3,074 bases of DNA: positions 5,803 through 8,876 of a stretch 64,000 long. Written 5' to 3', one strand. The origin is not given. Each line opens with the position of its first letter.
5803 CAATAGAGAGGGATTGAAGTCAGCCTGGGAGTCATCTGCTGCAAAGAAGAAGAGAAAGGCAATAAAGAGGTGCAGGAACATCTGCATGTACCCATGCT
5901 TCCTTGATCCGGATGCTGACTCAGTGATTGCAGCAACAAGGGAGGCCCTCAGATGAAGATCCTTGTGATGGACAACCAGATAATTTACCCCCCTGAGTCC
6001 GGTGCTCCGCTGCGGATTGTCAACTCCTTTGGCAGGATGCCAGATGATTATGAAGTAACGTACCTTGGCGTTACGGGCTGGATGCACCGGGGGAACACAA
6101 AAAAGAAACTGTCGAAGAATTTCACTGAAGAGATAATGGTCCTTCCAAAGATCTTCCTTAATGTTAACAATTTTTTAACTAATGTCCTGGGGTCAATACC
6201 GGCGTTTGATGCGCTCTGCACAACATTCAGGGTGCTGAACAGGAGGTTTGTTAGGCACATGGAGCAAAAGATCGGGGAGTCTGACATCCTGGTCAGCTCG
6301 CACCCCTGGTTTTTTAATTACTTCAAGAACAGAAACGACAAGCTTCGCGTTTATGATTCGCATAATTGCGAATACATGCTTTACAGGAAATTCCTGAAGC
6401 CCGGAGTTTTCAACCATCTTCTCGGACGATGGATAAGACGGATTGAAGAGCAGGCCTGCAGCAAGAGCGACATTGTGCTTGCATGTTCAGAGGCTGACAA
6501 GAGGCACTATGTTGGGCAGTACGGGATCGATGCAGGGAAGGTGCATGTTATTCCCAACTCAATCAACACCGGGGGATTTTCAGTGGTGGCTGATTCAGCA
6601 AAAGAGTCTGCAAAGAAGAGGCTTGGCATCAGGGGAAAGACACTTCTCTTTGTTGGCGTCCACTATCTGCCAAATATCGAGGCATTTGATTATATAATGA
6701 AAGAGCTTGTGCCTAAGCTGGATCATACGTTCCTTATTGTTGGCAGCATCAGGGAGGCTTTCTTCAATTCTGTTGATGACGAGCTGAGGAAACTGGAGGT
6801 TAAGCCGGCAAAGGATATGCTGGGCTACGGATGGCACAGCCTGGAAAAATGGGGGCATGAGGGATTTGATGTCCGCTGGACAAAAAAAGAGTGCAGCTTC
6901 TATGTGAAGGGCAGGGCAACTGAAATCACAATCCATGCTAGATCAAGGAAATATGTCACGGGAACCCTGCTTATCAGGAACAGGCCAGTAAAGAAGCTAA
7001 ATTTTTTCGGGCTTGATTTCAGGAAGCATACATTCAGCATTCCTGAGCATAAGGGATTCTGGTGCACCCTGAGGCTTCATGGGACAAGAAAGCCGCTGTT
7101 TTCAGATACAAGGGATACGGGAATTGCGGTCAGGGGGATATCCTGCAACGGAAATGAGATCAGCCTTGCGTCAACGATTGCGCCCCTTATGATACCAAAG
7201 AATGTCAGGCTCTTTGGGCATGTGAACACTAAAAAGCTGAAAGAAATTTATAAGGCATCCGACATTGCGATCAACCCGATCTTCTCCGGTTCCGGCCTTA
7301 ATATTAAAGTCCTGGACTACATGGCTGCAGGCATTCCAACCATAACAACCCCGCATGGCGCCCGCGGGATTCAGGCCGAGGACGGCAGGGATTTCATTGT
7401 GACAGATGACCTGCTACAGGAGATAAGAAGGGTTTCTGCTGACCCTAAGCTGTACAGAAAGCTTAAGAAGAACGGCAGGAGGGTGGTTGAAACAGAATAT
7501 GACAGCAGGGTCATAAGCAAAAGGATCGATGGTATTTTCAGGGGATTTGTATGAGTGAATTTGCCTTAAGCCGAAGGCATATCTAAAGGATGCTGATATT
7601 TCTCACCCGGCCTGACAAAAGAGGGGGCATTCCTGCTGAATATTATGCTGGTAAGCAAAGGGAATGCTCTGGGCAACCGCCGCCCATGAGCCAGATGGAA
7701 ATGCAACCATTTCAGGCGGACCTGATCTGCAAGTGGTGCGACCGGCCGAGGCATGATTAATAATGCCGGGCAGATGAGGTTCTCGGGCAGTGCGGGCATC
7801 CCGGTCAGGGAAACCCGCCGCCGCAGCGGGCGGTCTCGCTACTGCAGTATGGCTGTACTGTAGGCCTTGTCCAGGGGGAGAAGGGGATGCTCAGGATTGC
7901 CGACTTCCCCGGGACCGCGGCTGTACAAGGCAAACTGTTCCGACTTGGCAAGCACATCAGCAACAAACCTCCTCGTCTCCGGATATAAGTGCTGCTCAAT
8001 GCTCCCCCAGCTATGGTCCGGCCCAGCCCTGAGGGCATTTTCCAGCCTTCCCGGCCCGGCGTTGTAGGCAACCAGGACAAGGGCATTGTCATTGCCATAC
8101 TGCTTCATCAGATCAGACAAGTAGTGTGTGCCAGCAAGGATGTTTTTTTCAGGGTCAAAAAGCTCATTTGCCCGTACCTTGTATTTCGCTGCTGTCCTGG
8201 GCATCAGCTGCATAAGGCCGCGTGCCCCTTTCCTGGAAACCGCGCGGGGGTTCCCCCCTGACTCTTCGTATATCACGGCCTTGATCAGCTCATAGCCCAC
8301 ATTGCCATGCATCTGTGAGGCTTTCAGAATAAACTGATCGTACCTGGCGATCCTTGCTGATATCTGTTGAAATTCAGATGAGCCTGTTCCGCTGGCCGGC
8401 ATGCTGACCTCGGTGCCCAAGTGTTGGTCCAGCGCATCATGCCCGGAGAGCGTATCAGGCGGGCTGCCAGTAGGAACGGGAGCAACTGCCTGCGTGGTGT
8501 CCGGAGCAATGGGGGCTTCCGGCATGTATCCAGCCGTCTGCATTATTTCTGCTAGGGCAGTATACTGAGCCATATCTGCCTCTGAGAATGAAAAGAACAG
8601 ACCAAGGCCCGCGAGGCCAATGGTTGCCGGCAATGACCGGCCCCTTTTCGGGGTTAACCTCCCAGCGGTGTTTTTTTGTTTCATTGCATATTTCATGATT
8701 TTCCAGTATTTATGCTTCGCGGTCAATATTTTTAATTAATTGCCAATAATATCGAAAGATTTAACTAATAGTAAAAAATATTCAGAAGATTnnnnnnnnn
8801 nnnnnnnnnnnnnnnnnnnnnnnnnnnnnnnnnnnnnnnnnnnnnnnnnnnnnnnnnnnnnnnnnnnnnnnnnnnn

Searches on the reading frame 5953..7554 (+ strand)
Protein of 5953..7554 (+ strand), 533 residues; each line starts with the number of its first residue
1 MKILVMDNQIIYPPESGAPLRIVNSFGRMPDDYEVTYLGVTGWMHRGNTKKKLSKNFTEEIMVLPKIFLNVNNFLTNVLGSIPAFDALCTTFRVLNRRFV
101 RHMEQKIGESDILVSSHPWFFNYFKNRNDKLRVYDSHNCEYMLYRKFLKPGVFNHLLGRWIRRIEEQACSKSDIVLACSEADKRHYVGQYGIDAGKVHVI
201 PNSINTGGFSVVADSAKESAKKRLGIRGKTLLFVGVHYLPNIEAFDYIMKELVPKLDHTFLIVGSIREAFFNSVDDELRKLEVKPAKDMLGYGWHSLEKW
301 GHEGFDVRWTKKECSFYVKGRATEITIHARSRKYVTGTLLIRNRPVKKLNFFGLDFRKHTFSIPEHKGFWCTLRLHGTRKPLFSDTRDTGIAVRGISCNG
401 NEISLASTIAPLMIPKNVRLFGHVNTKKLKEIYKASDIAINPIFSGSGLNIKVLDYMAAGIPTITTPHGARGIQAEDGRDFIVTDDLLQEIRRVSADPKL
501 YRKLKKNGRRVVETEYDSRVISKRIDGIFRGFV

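Call 16: search_protein_families(library=pfam, max_evalue=0.00001, proteins=[window:5953-7554:+])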
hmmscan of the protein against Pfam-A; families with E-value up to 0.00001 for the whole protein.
window:5953-7554:+ (533 aa): 5 families
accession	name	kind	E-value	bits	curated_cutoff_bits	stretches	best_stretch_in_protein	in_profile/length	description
PF13692.12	Glyco_trans_1_4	-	3.3e-15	57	27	1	405-491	49-136/142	Glycosyl transferases group 1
PF13439.12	Glyco_transf_4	-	2.7e-13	50.7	28.5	1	98-206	63-168/170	Glycosyltransferase Family 4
PF00534.26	Glycos_transf_1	-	1.9e-11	44.3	26.4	1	409-510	66-171/172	Glycosyl transferases group 1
PF13524.12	Glyco_trans_1_2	-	1.1e-08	35.6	25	1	417-519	28-136/144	Glycosyl transferase-like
PF13579.12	Glyco_trans_4_4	-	2.2e-06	28.5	29.7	0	148-202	106-157/158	Glycosyl transferase 4-like domain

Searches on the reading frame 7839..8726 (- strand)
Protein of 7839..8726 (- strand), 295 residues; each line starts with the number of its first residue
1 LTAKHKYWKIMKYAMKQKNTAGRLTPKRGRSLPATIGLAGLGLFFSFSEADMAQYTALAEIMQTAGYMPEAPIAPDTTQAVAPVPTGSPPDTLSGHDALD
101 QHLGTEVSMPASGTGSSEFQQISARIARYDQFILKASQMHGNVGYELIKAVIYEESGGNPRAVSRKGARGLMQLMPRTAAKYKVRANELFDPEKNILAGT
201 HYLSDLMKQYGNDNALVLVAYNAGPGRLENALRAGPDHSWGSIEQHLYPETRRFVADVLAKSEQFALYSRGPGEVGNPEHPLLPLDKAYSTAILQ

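Call 16: search_protein_families(library=pfam, max_evalue=0.00001, proteins=[window:7839-8726:-])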
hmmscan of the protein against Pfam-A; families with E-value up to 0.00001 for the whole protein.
window:7839-8726:- (295 aa): 1 family
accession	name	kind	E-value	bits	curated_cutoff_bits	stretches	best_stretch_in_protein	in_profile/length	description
PF01464.25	SLT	-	3.9e-32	110.7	21.3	1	140-233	9-106/117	Transglycosylase SLT domain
